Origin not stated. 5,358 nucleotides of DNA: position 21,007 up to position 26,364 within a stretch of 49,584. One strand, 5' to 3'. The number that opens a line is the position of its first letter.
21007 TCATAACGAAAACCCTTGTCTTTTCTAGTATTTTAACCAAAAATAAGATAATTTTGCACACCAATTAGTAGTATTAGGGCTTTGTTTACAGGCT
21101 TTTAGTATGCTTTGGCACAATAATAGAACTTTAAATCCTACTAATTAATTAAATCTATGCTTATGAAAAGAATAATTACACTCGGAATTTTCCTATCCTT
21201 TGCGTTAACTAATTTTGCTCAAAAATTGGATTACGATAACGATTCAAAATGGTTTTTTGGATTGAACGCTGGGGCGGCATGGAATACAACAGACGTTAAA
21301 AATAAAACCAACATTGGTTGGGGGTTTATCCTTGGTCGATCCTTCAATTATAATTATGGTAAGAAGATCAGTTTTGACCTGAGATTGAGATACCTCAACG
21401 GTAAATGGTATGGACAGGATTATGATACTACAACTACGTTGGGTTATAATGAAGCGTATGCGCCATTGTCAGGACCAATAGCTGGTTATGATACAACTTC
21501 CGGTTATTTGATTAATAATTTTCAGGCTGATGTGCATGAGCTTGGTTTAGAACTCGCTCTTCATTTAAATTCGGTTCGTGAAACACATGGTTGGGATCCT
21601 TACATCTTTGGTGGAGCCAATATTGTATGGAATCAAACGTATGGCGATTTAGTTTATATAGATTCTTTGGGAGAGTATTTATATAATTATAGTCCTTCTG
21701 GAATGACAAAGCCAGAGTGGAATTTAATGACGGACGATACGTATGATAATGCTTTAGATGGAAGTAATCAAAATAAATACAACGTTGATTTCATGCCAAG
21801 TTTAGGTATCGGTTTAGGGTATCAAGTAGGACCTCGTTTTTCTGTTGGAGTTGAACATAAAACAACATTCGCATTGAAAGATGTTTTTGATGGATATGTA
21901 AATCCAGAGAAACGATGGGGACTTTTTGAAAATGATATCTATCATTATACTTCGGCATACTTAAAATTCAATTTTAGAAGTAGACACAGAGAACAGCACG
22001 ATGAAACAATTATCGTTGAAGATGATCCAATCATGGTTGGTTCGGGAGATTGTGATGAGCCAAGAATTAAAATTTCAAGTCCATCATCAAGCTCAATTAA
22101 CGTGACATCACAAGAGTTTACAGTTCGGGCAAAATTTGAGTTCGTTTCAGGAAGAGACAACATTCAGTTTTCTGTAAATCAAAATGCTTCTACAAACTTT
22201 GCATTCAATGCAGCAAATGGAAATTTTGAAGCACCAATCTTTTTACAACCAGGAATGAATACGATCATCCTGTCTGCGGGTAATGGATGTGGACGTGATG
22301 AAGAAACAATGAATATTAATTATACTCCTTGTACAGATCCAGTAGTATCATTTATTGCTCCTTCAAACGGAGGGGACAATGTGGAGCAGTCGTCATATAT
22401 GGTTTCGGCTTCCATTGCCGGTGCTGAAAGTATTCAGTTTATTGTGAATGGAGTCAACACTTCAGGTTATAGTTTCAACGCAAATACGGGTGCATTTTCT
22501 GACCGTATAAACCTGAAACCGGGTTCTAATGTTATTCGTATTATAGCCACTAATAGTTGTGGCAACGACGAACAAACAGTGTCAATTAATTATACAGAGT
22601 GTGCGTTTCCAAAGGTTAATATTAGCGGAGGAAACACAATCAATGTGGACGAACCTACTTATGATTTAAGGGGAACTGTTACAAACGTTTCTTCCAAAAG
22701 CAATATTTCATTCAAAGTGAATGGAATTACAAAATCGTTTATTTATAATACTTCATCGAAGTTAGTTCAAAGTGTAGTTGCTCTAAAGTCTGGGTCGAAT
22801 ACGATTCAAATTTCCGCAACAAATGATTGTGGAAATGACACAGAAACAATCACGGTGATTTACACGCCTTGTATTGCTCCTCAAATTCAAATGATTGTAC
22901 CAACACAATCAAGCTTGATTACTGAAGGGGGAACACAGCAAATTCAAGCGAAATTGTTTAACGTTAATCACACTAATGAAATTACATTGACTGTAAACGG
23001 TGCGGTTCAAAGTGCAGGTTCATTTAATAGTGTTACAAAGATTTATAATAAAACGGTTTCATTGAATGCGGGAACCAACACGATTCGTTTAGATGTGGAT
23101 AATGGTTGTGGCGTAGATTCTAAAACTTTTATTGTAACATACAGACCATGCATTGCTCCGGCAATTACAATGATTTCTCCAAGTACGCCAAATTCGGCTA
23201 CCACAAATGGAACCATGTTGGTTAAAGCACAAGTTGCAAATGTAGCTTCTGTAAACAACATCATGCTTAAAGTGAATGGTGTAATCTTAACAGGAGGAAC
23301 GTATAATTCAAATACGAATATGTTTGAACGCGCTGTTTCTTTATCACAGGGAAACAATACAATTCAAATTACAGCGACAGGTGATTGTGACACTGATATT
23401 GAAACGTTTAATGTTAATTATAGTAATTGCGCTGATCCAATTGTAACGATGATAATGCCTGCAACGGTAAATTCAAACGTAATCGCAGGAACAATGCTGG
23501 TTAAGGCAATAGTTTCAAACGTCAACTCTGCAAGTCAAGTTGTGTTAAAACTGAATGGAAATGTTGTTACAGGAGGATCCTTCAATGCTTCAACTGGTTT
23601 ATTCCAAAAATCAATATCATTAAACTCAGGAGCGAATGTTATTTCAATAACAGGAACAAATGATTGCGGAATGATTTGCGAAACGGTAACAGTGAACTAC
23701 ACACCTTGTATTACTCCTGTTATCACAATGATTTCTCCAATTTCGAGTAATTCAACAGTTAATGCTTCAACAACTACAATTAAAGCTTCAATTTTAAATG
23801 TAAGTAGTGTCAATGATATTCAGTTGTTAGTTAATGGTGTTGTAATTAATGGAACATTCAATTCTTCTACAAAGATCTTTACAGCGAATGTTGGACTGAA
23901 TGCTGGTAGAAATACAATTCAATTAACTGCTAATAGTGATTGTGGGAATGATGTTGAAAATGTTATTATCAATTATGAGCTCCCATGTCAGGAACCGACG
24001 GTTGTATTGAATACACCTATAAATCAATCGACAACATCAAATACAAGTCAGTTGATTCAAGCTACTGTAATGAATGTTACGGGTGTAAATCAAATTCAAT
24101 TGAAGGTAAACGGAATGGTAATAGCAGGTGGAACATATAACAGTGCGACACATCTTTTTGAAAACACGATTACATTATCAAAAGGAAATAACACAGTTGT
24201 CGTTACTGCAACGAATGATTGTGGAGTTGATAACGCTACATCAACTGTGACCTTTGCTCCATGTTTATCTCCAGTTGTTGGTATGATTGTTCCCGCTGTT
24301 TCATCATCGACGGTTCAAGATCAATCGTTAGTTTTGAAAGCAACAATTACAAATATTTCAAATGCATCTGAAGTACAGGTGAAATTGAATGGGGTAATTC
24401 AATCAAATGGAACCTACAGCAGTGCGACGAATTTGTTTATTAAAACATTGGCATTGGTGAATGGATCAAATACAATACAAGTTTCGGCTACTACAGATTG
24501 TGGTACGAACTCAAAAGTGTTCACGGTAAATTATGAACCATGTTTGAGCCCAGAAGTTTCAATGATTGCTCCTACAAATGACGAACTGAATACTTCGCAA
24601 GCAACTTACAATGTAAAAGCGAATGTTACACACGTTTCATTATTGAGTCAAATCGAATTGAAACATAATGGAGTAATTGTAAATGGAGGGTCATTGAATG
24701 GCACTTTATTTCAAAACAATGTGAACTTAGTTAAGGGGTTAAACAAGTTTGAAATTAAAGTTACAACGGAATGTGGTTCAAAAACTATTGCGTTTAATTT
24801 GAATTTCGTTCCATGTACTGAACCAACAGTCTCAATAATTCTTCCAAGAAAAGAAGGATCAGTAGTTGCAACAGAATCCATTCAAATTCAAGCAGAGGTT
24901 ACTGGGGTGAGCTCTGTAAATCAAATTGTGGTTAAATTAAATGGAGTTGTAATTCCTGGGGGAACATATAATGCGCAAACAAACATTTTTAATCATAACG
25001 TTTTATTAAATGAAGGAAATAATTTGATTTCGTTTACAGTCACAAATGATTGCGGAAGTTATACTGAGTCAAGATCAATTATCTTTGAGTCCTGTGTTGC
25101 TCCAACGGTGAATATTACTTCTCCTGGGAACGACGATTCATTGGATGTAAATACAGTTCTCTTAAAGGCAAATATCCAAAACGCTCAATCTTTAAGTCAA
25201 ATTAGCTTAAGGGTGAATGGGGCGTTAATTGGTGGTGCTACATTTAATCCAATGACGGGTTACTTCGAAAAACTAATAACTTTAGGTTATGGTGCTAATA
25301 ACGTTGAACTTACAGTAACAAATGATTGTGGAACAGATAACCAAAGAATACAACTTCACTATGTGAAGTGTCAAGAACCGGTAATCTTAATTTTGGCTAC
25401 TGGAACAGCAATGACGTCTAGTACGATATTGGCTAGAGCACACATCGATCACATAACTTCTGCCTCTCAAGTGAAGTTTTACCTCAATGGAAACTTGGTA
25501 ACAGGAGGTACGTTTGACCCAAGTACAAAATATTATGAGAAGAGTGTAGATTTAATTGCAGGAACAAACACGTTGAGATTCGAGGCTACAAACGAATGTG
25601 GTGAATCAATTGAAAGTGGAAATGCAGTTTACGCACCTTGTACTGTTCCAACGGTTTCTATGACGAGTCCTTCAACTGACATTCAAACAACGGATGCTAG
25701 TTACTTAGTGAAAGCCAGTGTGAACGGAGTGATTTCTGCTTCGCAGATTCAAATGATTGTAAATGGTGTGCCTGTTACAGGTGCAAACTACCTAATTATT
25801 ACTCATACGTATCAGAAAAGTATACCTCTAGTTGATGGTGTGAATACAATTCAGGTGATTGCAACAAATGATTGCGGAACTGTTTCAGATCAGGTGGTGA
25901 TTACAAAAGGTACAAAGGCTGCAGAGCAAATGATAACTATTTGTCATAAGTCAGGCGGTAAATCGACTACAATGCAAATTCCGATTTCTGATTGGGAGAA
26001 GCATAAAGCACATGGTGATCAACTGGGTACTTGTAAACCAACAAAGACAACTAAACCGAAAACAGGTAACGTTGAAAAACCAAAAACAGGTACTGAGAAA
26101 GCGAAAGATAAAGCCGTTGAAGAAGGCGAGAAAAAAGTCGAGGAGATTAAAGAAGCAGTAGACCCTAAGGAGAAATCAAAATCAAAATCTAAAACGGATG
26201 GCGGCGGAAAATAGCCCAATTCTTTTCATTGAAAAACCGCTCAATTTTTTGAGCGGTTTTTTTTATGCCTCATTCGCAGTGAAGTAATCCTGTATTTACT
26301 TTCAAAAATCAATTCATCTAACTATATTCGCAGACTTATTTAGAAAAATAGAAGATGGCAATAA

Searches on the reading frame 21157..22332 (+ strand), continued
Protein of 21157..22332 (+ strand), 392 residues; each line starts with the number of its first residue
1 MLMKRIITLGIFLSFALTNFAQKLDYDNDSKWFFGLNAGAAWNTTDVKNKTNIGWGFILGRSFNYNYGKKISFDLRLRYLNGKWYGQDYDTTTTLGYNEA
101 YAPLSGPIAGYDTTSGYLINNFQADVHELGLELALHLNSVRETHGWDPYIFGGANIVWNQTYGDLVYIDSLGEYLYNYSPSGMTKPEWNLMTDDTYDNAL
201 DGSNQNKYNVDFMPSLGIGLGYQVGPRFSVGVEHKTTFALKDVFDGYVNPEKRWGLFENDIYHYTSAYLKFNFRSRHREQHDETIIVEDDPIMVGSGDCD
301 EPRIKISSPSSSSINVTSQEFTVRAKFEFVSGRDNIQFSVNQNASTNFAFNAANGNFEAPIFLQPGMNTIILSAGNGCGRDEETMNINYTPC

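Call 68: search_protein_families(library=pfam, proteins=[P0049, P0072, P0080, P0083, P0090, P0109, P0116, P0118, P0103, P0120], max_evalue=0.01)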
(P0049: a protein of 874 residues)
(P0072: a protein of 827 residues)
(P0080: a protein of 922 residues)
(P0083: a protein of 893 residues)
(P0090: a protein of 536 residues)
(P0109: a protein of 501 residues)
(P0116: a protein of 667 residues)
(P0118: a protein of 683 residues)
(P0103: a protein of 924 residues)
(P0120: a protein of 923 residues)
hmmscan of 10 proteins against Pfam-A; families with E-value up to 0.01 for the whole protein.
P0049 (874 aa): 1 family
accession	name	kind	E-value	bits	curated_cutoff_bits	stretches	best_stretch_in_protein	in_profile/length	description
PF25347.1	PH_PKH3_C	-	0.0076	16.4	27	0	391-441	48-97/166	PKH3 kinase C-terminal PH domain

P0072 (827 aa): 0 families

P0080 (922 aa): 2 families
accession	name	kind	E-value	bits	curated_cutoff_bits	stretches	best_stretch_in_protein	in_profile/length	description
PF12733.13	Cadherin-like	-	1.4e-06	29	24.2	1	393-460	20-79/89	Cadherin-like beta sandwich domain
PF09136.16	Glucodextran_B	-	0.00014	22.2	27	0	383-461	1-74/83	Glucodextranase, domain B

P0083 (893 aa): 2 families
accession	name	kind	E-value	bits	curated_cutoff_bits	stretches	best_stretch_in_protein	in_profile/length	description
PF12733.13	Cadherin-like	-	0.0046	17.8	24.2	0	492-570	13-86/89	Cadherin-like beta sandwich domain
PF09136.16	Glucodextran_B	-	0.0077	16.6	27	0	576-660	1-80/83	Glucodextranase, domain B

P0090 (536 aa): 3 families
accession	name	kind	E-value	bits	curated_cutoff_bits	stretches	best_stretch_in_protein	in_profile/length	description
PF12421.14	Ig_GpJ_C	-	0.00047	20.7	26.2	0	424-468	59-103/135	Tip attachment protein J, C-terminal receptor binding domain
PF17957.7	Big_7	-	0.00048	21.2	24.1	0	393-437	1-45/70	Bacterial Ig domain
PF09136.16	Glucodextran_B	-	0.0036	17.6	27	0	393-471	1-71/83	Glucodextranase, domain B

P0109 (501 aa): 1 family
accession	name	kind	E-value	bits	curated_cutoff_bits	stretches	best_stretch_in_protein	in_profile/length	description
PF09136.16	Glucodextran_B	-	0.0005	20.4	27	0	385-468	1-76/83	Glucodextranase, domain B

P0116 (667 aa): 0 families

P0118 (683 aa): 1 family
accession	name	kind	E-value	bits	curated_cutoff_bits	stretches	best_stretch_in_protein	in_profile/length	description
PF12733.13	Cadherin-like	-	0.0038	18.1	24.2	0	433-466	53-86/89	Cadherin-like beta sandwich domain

P0103 (924 aa): 3 families
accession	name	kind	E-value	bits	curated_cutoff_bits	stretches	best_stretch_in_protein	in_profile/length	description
PF12733.13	Cadherin-like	-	7.6e-11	42.8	24.2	1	405-475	20-81/89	Cadherin-like beta sandwich domain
PF17957.7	Big_7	-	0.00044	21.3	24.1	0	685-749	1-66/70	Bacterial Ig domain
PF18346.7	SH3_15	-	0.0029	18.3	24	0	607-640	33-65/67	Mind bomb SH3 repeat domain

P0120 (923 aa): 2 families
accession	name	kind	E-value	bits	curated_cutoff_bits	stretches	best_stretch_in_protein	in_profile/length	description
PF12733.13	Cadherin-like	-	2.5e-07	31.5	24.2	0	770-841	22-86/89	Cadherin-like beta sandwich domain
PF09136.16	Glucodextran_B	-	0.001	19.4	27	0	670-737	5-68/83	Glucodextranase, domain B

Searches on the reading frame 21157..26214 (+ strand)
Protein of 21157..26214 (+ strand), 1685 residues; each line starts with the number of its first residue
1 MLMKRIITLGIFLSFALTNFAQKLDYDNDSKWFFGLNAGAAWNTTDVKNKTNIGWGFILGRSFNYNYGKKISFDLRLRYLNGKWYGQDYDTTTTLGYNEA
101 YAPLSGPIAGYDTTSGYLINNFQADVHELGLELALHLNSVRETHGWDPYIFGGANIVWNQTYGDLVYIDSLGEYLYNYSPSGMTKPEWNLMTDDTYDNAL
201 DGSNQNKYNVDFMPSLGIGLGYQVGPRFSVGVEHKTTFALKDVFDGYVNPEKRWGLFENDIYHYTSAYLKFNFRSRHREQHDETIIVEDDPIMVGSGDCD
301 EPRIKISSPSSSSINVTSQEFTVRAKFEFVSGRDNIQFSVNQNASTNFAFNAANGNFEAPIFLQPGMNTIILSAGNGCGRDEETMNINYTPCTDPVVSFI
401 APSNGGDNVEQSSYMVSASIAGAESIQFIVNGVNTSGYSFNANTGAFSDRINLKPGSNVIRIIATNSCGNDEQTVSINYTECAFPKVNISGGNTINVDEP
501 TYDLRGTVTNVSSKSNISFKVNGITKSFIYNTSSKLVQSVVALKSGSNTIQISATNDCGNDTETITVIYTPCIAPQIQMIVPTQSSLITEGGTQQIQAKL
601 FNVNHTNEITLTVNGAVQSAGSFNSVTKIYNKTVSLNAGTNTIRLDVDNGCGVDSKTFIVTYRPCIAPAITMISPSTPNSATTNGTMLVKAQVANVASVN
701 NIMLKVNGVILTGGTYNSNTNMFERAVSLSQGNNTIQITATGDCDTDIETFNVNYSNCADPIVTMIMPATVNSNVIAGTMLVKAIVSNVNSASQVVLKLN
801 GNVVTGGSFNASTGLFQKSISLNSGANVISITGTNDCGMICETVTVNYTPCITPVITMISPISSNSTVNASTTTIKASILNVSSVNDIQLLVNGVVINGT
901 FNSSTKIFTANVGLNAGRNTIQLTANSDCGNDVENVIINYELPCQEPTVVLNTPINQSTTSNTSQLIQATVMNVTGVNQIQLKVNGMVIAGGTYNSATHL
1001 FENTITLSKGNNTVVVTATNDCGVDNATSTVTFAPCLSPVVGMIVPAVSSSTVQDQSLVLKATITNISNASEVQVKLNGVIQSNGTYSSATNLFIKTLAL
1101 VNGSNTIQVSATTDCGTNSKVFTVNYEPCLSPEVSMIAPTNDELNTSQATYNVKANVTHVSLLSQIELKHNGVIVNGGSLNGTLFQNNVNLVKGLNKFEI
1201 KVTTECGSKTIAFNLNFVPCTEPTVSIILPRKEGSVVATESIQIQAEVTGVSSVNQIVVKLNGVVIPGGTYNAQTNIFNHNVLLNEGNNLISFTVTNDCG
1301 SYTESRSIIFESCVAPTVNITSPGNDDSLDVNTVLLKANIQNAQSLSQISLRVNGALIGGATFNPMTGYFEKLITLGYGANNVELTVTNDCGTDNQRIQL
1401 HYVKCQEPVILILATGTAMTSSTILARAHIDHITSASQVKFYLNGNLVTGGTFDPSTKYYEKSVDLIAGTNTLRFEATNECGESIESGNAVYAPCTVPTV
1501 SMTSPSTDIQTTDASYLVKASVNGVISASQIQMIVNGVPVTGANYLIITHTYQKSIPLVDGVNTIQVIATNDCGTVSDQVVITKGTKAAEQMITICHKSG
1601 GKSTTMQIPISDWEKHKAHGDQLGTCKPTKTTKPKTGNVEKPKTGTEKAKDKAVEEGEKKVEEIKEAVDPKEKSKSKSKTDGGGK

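Call 5: search_protein_families(library=pfam, proteins=[window:21157-26214:+], max_evalue=0.01)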
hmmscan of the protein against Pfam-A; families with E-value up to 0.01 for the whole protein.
window:21157-26214:+ (1685 aa): 6 families
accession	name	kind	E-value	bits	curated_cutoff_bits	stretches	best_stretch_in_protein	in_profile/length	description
PF17957.7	Big_7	-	3.6e-28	98.4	24.1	2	1316-1367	1-53/70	Bacterial Ig domain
PF09136.16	Glucodextran_B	-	8.8e-23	80.5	27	1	402-473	8-74/83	Glucodextranase, domain B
PF12733.13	Cadherin-like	-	3.2e-09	37.5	24.2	0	1148-1216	17-85/89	Cadherin-like beta sandwich domain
PF12421.14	Ig_GpJ_C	-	1.4e-06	28.9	26.2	0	979-1020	61-102/135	Tip attachment protein J, C-terminal receptor binding domain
PF12044.14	Metallopep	-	4.8e-05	22.6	27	0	333-394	32-92/427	Putative peptidase family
PF14611.13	KH_SLS1_1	-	0.0023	18.5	24.1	0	447-467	31-53/69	SLS1 protein first KH domain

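Call 6: search_protein_families(library=ncbifam, proteins=[window:21157-26214:+], max_evalue=0.01)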
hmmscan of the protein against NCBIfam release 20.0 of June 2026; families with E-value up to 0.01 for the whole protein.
window:21157-26214:+ (1685 aa): 1 family
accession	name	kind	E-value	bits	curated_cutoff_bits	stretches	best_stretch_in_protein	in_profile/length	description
NF052316.1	T9SS_PorG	equivalog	6.5e-06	26.1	130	1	141-278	97-207/209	type IX secretion system protein PorG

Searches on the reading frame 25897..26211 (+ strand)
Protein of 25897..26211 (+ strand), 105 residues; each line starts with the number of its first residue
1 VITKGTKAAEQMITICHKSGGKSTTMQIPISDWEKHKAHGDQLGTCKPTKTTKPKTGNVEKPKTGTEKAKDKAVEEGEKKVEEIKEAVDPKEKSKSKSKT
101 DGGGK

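Call 7: search_protein_families(library=pfam, proteins=[window:25897-26211:+], max_evalue=10)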
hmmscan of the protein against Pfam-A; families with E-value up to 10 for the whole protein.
seq(105 aa): 0 families

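Call 8: search_protein_families(library=ncbifam, proteins=[window:25897-26211:+], max_evalue=10)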
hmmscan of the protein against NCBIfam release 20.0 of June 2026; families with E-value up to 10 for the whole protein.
seq(105 aa): 1 family
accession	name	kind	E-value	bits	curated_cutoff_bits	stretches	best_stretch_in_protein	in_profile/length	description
NF050821.1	adhesin_PclA_N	equivalog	0.73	8.4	850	1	21-76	65-119/597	pneumococcal collagen-like adhesin PclA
